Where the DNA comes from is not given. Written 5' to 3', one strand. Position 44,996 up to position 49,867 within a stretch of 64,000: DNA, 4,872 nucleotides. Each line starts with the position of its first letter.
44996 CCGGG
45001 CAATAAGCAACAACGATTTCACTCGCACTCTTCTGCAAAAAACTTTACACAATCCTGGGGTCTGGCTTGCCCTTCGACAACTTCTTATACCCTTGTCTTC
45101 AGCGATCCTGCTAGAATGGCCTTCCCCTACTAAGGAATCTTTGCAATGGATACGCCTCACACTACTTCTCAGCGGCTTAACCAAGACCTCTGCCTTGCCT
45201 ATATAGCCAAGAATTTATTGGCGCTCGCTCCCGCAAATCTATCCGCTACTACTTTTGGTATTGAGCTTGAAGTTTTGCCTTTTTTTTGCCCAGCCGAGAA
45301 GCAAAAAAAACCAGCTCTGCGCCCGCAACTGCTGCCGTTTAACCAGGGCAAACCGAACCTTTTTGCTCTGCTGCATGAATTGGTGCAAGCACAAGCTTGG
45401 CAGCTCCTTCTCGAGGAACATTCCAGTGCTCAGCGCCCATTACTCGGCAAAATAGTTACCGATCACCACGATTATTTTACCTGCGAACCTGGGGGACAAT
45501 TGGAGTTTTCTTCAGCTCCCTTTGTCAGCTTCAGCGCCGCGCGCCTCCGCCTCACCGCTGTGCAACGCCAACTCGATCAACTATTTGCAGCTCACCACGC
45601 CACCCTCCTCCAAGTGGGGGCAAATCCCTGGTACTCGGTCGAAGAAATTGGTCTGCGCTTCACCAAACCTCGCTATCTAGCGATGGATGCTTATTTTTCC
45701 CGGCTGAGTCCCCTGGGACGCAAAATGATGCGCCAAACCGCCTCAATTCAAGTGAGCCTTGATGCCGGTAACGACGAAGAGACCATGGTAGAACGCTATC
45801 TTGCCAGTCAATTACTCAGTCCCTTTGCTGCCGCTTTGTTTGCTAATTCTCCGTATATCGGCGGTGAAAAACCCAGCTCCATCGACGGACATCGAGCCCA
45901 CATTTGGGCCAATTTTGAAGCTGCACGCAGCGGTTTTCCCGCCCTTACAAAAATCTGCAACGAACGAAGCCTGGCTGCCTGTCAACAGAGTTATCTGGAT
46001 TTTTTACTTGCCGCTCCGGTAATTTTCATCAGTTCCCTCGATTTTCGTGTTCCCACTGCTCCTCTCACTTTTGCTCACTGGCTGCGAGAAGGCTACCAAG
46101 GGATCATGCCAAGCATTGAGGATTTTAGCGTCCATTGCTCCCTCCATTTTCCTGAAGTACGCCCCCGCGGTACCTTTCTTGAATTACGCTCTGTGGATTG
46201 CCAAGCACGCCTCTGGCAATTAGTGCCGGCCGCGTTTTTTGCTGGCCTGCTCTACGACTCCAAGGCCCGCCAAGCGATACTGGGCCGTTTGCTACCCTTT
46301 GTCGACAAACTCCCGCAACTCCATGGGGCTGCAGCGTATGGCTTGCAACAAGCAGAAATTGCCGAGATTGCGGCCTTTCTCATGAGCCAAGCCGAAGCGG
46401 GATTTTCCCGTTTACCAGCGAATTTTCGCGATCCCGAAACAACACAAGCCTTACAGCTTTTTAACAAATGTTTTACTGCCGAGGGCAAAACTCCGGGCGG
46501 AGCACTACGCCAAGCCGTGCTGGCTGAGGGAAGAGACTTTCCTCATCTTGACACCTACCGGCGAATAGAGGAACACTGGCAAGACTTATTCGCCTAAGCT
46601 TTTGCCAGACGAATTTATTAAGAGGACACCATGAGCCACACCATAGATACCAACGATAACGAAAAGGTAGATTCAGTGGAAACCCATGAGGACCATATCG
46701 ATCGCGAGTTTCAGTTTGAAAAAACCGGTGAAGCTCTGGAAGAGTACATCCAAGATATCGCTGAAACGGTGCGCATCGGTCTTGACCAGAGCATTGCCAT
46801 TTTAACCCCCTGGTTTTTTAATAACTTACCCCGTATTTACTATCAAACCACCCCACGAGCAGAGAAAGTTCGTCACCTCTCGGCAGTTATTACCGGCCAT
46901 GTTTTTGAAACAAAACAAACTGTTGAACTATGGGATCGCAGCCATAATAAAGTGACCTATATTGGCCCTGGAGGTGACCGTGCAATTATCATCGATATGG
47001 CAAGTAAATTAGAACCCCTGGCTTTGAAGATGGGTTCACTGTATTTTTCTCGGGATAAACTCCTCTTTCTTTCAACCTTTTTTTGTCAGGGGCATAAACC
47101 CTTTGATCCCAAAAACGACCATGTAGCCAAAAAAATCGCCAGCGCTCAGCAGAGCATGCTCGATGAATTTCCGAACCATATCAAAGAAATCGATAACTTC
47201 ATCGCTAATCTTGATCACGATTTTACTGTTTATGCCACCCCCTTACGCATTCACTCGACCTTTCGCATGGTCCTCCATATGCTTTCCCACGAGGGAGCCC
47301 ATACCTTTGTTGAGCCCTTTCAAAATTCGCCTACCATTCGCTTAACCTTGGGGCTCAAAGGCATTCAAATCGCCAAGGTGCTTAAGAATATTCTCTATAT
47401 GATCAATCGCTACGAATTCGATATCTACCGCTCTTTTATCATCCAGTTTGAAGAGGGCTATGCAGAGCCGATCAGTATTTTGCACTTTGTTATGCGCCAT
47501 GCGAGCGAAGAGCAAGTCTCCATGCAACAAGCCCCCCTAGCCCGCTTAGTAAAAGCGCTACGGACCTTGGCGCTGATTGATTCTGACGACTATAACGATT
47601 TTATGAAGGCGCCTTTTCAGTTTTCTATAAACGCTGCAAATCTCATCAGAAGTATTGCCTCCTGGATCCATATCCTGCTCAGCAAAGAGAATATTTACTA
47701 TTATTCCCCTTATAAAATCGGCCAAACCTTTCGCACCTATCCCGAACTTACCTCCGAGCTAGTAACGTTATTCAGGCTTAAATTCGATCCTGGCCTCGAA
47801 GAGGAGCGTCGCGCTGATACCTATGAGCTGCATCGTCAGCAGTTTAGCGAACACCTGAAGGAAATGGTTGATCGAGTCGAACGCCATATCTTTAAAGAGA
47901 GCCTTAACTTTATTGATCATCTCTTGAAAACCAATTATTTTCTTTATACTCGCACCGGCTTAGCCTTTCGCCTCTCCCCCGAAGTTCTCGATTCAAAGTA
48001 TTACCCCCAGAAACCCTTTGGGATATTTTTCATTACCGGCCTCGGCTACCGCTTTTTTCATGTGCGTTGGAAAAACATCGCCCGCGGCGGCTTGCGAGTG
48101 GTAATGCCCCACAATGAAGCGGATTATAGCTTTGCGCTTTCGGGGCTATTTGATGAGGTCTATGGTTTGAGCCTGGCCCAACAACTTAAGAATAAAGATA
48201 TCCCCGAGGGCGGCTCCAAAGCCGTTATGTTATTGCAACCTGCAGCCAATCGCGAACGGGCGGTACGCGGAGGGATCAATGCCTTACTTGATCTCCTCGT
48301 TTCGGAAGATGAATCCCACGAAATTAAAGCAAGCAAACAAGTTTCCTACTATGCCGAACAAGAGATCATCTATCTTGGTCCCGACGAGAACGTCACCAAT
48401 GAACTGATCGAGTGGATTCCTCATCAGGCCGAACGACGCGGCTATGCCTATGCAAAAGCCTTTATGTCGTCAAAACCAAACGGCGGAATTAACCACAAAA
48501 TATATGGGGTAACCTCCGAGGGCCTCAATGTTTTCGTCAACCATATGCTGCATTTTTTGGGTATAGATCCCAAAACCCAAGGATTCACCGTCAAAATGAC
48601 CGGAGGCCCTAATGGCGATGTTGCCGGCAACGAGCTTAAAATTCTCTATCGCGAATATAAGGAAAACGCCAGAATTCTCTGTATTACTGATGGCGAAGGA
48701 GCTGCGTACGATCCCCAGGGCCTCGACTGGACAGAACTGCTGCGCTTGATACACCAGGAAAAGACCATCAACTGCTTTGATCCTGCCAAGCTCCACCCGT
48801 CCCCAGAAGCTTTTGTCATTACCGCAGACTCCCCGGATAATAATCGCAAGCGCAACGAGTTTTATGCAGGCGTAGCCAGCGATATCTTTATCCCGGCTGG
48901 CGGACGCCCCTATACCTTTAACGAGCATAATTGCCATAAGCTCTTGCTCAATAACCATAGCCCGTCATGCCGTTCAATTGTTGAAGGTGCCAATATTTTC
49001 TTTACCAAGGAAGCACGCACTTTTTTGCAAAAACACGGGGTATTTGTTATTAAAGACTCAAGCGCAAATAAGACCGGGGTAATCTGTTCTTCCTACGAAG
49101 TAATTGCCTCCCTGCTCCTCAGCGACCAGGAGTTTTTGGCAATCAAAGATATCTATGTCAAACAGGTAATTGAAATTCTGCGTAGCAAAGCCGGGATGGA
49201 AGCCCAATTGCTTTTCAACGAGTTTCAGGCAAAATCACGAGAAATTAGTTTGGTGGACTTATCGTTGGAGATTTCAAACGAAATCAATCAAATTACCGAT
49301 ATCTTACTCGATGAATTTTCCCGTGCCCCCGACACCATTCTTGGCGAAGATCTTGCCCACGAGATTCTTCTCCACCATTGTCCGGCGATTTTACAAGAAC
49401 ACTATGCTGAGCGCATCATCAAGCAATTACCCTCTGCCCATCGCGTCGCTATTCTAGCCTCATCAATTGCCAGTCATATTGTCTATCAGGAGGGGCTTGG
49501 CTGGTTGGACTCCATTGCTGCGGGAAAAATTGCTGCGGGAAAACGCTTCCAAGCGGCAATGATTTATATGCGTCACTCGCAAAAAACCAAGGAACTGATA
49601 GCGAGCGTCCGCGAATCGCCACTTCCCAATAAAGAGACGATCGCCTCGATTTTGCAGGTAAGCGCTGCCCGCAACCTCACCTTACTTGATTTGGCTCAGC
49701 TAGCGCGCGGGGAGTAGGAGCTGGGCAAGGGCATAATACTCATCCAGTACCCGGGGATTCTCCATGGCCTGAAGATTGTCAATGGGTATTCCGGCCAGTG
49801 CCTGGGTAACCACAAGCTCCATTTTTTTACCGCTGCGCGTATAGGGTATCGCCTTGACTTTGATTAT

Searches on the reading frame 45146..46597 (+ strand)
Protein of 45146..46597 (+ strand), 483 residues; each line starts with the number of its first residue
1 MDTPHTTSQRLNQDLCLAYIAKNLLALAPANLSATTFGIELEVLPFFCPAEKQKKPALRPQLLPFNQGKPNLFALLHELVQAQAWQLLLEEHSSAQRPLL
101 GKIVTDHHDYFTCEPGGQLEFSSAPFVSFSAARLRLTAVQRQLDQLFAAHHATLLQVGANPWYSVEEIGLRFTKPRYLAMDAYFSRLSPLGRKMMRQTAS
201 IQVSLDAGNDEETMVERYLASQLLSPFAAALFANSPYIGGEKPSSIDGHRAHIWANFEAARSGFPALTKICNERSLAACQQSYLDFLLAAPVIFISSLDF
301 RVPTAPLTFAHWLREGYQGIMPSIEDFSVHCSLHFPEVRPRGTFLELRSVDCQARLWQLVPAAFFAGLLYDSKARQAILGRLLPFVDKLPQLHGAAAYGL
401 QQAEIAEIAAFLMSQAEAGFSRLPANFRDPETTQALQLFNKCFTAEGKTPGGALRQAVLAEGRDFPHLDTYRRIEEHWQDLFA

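Call 34: search_protein_families(library=pfam, proteins=[window:45146-46597:+], max_evalue=0.00001)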
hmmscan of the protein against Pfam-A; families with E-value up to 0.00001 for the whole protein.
window:45146-46597:+ (483 aa): 1 family
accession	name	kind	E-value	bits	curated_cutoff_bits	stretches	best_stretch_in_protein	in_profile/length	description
PF04107.18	GCS2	-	9.3e-30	104.4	21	1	111-372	39-277/291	Glutamate-cysteine ligase family 2(GCS2)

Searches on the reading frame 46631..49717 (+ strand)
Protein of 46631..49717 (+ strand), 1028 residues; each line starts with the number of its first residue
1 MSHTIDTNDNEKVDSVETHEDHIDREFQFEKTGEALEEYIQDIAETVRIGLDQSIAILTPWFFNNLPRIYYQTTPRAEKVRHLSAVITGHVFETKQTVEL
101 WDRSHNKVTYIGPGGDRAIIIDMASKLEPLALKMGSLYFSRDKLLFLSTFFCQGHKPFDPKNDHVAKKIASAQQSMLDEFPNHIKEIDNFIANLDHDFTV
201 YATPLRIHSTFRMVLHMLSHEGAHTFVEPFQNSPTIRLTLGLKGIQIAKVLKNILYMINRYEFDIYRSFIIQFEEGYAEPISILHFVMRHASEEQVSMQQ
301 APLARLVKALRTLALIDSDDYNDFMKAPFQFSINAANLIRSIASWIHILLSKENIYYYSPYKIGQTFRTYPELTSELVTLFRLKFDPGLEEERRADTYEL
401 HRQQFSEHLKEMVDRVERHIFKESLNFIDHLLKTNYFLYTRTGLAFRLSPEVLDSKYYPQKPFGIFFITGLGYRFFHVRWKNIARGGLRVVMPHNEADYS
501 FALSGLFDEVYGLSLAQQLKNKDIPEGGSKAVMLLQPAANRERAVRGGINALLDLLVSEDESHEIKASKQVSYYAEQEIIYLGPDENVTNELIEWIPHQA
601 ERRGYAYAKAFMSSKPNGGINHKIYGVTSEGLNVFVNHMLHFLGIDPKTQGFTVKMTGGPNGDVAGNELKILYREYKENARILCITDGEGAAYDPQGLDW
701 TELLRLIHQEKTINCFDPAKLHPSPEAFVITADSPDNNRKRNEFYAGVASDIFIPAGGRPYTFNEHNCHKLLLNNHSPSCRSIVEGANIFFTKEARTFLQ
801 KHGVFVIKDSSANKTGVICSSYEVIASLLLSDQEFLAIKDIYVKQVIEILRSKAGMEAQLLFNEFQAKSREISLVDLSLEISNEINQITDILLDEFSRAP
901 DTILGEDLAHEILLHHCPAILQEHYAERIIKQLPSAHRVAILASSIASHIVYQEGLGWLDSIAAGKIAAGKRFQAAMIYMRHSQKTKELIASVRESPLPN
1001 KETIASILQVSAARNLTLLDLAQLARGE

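Call 34: search_protein_families(library=pfam, proteins=[window:46631-49717:+], max_evalue=0.00001)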
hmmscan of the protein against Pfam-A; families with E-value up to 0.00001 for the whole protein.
window:46631-49717:+ (1028 aa): 2 families
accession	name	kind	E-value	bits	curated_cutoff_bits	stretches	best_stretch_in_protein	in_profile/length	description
PF00208.27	ELFV_dehydrog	-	7.3e-31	108.2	23.4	1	618-833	1-193/241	Glutamate/Leucine/Phenylalanine/Valine dehydrogenase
PF05088.18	Bac_GDH_CD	-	2.8e-23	82.7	22.8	1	406-669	3-269/497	Bacterial NAD-glutamate dehydrogenase, catalytic domain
